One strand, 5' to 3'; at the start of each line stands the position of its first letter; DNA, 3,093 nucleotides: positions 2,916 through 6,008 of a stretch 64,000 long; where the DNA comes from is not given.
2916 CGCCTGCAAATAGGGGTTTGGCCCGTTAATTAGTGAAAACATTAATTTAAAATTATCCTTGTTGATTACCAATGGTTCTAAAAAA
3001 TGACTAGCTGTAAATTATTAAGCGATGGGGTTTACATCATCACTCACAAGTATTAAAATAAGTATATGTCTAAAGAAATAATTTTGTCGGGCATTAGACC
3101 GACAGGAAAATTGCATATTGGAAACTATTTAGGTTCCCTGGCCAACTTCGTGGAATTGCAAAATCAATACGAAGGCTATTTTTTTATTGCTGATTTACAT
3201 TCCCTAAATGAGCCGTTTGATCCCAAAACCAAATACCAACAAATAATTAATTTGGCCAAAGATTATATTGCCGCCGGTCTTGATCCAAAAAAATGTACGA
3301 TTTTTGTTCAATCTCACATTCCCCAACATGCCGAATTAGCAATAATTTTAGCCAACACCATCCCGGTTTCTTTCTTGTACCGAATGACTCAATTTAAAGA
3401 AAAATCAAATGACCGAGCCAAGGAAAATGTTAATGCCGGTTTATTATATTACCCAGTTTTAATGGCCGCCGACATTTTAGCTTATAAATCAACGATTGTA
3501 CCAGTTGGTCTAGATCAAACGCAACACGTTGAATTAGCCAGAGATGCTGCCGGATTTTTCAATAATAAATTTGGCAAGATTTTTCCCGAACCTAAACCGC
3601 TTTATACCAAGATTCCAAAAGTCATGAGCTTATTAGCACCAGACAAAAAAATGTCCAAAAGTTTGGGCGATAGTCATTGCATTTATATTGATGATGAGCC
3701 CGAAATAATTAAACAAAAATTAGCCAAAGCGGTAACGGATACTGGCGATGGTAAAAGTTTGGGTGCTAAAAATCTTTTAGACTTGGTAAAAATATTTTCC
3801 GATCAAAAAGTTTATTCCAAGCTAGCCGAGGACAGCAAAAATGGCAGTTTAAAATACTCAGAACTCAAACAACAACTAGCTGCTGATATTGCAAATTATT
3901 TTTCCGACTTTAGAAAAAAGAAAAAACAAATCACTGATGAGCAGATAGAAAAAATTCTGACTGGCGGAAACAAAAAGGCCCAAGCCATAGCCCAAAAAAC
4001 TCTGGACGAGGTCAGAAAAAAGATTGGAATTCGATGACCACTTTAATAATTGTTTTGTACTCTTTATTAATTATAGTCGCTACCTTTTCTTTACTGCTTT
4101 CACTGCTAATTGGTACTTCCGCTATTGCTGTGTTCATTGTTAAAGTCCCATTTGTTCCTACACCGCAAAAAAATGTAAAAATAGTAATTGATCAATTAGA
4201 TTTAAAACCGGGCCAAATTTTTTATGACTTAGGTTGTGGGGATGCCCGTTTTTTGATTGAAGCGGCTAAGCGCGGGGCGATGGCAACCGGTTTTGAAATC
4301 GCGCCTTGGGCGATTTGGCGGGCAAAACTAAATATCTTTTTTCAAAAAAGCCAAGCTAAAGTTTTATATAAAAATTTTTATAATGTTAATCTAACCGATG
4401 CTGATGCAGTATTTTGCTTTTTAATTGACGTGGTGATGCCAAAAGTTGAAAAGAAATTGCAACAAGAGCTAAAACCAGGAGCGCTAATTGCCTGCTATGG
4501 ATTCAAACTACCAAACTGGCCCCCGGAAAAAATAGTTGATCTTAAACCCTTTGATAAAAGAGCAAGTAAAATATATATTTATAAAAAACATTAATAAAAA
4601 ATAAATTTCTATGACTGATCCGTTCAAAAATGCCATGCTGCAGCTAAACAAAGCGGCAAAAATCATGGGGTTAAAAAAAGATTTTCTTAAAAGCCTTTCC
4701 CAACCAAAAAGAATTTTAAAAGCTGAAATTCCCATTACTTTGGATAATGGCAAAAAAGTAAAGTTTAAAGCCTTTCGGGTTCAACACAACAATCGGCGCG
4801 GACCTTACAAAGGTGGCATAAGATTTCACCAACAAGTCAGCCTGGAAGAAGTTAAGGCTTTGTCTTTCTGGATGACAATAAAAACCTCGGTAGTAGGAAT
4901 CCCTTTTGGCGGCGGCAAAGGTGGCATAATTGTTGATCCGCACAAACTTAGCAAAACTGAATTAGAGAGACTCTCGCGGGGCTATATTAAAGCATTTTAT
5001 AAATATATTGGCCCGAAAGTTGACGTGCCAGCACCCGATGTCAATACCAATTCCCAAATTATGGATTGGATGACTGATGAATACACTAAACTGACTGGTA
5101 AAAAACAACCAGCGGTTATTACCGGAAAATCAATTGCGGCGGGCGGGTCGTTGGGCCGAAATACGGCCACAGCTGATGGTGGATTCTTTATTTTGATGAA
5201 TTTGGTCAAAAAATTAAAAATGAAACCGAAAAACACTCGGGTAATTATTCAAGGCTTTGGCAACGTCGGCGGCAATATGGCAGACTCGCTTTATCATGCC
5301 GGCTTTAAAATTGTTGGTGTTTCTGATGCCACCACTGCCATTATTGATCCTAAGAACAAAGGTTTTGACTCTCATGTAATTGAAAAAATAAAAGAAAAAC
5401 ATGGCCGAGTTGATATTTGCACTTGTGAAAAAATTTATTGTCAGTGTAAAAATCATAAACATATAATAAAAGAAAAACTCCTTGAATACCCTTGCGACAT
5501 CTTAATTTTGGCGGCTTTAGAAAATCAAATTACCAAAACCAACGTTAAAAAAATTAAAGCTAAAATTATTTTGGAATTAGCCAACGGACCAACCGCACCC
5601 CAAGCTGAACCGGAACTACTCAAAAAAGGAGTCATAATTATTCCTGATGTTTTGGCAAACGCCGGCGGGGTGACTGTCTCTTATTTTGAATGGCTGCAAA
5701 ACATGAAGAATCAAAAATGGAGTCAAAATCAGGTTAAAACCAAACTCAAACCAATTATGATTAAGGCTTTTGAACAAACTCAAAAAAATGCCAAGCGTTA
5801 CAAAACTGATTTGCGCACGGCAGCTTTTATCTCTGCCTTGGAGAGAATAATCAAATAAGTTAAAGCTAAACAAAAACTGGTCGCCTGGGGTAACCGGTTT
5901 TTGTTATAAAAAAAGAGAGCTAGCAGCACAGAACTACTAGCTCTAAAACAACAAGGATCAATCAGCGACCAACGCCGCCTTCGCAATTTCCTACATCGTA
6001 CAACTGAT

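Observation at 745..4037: T-box riboswitch controlling a small unknown ORF, followed by stand-alone trpB2 and trpS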

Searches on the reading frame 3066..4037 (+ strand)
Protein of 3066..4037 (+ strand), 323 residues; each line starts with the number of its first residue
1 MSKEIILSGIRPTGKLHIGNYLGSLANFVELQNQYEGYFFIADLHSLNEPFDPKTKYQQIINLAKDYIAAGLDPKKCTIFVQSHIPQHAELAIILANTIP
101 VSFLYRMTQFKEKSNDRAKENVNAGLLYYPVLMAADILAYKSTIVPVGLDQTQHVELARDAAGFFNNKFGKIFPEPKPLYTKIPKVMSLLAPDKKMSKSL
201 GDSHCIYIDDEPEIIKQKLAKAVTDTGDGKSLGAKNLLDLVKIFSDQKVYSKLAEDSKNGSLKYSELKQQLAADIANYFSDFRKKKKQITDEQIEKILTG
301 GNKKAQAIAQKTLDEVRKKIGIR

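Call 7: search_protein_families(library=pfam, proteins=[window:3066-4037:+], max_evalue=0.1)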
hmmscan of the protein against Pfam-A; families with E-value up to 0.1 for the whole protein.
window:3066-4037:+ (323 aa): 1 family
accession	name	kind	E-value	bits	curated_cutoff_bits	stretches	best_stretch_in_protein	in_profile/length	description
PF00579.31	tRNA-synt_1b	-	2.4e-64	217.9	21.1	1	5-279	7-291/292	tRNA synthetases class I (W and Y)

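Call 8: search_protein_families(library=ncbifam, proteins=[window:3066-4037:+], max_evalue=0.1)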
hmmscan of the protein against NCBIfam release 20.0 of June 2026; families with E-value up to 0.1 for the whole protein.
window:3066-4037:+ (323 aa): 10 families
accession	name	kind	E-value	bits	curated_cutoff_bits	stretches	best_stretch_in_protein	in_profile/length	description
TIGR00233.1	trpS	equivalog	3.3e-95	319.1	176.75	1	3-322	2-328/328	tryptophan--tRNA ligase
NF008922.0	PRK12283.1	equivalog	5.7e-66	223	572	2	1-171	1-173/400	tryptophan--tRNA ligase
NF009207.0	PRK12556.1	equivalog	2e-62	211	479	1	1-322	1-331/332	tryptophan--tRNA ligase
NF008923.0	PRK12284.1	equivalog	1.7e-55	188.6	597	1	5-323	4-332/431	tryptophan--tRNA ligase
NF008925.0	PRK12285.1-2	equivalog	2.9e-27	95.6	451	1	6-298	65-361/365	tryptophan--tRNA ligase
NF008927.0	PRK12285.1-4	equivalog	8.5e-23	81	478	1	5-306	75-378/385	tryptophan--tRNA ligase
NF006330.0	PRK08560.1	equivalog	4.1e-18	65.5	220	1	9-231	38-257/342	tyrosine--tRNA ligase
NF008926.0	PRK12285.1-3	equivalog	3e-16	59.4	320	2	6-163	68-226/429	tryptophan--tRNA ligase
NF008924.0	PRK12285.1-1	equivalog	1.6e-15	57.2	644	1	8-302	78-370/381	tryptophan--tRNA ligase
NF008928.0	PRK12285.1-5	equivalog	3e-11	42.6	891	1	6-162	95-249/530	tryptophan--tRNA ligase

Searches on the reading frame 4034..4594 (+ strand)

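Call 7: search_protein_families(library=pfam, proteins=[window:4034-4594:+], max_evalue=0.1)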
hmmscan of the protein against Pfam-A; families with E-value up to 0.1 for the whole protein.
window:4034-4594:+ (186 aa): 11 families
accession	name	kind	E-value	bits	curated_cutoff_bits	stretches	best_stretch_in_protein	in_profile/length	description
PF13649.12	Methyltransf_25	-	1e-05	26.6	27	1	65-146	3-93/97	Methyltransferase domain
PF13847.12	Methyltransf_31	-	0.00012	22.2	27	1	58-153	2-108/145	Methyltransferase domain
PF06325.19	PrmA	-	0.00019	21.5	22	1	52-156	155-260/296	Ribosomal protein L11 methyltransferase (PrmA)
PF08123.19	DOT1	-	0.0004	20.4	23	1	47-124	30-109/205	Histone methylation protein DOT1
PF08241.18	Methyltransf_11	-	0.00081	20.4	21.2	1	65-149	2-90/95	Methyltransferase domain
PF13489.12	Methyltransf_23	-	0.0011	19.1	27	1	64-110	27-65/164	Methyltransferase domain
PF02353.26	CMAS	-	0.0062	16.3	27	1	46-89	49-93/273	Mycolic acid cyclopropane synthetase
PF02384.22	N6_Mtase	-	0.041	13.7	20.4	1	43-80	30-67/311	N-6 DNA Methylase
PF05148.21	Methyltransf_8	-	0.042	14.1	27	1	44-78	56-90/219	Hypothetical methyltransferase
PF08242.18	Methyltransf_12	-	0.052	14.7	30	1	65-129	2-72/98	Methyltransferase domain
PF11950.13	DUF3467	-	0.098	13.2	25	0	97-140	13-55/92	Protein of unknown function (DUF3467)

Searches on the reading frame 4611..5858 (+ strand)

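Call 7: search_protein_families(library=pfam, proteins=[window:4611-5858:+], max_evalue=0.1)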
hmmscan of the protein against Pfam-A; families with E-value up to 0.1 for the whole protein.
window:4611-5858:+ (415 aa): 6 families
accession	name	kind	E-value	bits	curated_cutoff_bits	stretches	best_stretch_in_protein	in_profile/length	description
PF00208.27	ELFV_dehydrog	-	1.3e-68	231.7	23.4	1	178-414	1-234/241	Glutamate/Leucine/Phenylalanine/Valine dehydrogenase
PF02812.23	ELFV_dehydrog_N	-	1.8e-55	186.6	25.3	1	32-159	1-128/129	Glu/Leu/Phe/Val dehydrogenase, dimerisation domain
PF05088.18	Bac_GDH_CD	-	0.011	14.7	22.8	0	305-361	392-448/497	Bacterial NAD-glutamate dehydrogenase, catalytic domain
PF00899.27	ThiF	-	0.017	14.7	28.1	1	205-240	17-52/238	ThiF family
PF00373.23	FERM_M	-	0.029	15.2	23.8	1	268-391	8-90/112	FERM central domain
PF02826.25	2-Hacid_dh_C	-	0.052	13.4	25.1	1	203-254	31-82/178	D-isomer specific 2-hydroxyacid dehydrogenase, NAD binding domain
